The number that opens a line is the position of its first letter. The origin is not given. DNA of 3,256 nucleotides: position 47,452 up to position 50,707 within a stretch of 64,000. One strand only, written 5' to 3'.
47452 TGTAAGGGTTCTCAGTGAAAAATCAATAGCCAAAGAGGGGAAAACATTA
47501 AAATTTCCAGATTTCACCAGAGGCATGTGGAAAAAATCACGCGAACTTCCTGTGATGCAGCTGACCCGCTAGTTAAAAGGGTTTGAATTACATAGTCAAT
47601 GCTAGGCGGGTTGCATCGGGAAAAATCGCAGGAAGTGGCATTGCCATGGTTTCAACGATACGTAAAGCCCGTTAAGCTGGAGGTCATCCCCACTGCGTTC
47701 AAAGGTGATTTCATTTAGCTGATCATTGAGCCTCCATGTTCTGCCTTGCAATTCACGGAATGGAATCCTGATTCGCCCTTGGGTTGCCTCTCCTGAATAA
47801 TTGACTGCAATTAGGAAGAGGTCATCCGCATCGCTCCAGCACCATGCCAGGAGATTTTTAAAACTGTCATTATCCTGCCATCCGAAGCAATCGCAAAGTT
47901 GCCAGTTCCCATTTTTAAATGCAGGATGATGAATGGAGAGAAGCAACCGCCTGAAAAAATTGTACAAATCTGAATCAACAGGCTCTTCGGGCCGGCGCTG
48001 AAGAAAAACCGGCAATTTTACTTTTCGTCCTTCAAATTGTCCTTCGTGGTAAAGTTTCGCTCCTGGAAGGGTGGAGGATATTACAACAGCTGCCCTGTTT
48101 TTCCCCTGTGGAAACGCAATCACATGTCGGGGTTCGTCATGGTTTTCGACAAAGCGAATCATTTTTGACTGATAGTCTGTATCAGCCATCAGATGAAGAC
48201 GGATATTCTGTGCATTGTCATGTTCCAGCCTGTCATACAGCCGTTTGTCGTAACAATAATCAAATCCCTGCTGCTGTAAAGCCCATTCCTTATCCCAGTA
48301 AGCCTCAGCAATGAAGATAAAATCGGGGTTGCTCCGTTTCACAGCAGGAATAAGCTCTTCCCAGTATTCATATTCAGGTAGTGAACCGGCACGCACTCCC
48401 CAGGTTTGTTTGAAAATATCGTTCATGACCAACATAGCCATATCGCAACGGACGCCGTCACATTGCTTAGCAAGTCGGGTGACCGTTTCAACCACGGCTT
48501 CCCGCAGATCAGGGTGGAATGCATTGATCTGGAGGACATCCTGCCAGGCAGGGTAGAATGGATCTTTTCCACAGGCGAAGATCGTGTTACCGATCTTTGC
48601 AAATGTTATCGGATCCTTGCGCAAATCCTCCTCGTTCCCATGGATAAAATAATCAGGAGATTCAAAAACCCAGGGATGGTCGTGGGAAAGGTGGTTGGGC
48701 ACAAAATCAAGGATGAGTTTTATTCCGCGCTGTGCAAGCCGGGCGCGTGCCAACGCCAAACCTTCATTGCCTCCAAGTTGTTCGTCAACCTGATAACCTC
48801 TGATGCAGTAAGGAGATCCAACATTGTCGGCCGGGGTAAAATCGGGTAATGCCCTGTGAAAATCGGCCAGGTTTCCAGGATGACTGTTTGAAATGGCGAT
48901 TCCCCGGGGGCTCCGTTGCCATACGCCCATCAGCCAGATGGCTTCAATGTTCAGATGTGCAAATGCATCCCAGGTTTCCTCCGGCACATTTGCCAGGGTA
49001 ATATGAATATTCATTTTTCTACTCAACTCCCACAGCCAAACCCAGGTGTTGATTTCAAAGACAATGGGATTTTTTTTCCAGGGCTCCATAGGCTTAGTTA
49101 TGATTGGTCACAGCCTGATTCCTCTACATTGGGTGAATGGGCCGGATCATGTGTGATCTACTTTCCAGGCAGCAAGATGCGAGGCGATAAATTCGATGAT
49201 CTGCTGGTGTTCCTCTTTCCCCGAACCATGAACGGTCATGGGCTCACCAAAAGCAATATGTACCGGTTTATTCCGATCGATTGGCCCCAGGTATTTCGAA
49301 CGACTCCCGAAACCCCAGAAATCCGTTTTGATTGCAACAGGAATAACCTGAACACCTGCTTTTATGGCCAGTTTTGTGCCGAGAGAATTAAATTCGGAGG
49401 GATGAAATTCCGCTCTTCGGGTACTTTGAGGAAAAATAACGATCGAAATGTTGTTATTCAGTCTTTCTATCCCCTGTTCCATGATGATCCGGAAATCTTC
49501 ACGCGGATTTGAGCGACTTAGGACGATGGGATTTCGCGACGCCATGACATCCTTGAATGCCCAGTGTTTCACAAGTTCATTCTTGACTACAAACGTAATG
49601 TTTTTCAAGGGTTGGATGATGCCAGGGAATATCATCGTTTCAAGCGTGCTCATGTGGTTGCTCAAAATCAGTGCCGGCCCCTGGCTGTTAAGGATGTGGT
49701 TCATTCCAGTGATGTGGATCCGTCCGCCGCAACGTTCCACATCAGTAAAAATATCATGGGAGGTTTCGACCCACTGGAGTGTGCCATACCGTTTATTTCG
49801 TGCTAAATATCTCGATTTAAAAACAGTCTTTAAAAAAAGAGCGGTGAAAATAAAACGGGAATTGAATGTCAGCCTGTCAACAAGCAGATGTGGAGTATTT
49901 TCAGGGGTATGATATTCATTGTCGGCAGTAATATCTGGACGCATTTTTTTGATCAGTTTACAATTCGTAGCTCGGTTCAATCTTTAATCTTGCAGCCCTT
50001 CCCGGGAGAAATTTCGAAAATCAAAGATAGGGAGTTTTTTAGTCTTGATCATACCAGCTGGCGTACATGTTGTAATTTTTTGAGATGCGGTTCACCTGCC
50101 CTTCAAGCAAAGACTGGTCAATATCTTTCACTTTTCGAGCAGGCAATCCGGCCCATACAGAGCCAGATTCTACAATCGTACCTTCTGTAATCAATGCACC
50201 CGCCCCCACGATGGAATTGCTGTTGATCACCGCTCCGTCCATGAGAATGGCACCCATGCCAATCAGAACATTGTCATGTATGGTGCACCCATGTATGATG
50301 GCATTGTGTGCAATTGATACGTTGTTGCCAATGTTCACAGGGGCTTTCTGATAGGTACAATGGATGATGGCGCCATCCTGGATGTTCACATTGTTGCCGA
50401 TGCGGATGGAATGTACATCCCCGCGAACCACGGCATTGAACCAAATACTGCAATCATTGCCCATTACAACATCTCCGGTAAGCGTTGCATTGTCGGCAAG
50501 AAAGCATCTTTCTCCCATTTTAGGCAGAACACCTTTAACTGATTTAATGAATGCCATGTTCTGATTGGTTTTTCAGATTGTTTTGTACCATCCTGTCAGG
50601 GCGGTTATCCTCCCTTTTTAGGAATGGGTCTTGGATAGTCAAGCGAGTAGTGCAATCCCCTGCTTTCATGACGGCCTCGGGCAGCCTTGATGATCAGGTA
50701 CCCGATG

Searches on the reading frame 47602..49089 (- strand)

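Call 35: search_protein_families(library=pfam, proteins=[window:47602-49089:-], max_evalue=0.0001)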
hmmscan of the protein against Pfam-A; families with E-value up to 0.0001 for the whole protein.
window:47602-49089:- (495 aa): 1 family
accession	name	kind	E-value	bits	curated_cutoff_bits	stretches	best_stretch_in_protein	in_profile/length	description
PF00128.31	Alpha-amylase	-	3.3e-12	46.8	22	1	92-351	49-352/446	Alpha amylase, catalytic domain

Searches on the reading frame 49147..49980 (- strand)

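Call 35: search_protein_families(library=pfam, proteins=[window:49147-49980:-], max_evalue=0.0001)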
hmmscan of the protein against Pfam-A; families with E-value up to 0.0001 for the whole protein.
window:49147-49980:- (277 aa): 1 family
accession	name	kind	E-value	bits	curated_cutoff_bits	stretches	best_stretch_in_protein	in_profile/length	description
PF01553.26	Acyltransferase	-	1.1e-13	51.6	23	1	88-218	2-132/132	Acyltransferase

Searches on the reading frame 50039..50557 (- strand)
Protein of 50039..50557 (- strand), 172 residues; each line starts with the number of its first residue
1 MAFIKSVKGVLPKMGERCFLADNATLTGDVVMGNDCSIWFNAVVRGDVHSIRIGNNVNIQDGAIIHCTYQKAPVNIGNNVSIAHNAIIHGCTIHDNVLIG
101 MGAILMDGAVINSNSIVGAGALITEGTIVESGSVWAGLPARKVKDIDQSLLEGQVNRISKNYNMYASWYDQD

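Call 35: search_protein_families(library=pfam, proteins=[window:50039-50557:-], max_evalue=0.0001)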
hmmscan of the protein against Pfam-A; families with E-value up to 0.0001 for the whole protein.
window:50039-50557:- (172 aa): 3 families
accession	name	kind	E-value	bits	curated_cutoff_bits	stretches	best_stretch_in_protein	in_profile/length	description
PF00132.30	Hexapep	-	2.9e-22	77.8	27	3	90-124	1-35/36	Bacterial transferase hexapeptide (six repeats)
PF25084.1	LbH_EIF2B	-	8.5e-19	68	54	2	17-113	9-101/105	EIF2B subunit epsilon LbH domain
PF21711.3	DCTN5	-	4.3e-05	23.7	40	1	22-147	32-158/182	Dynactin subunit 5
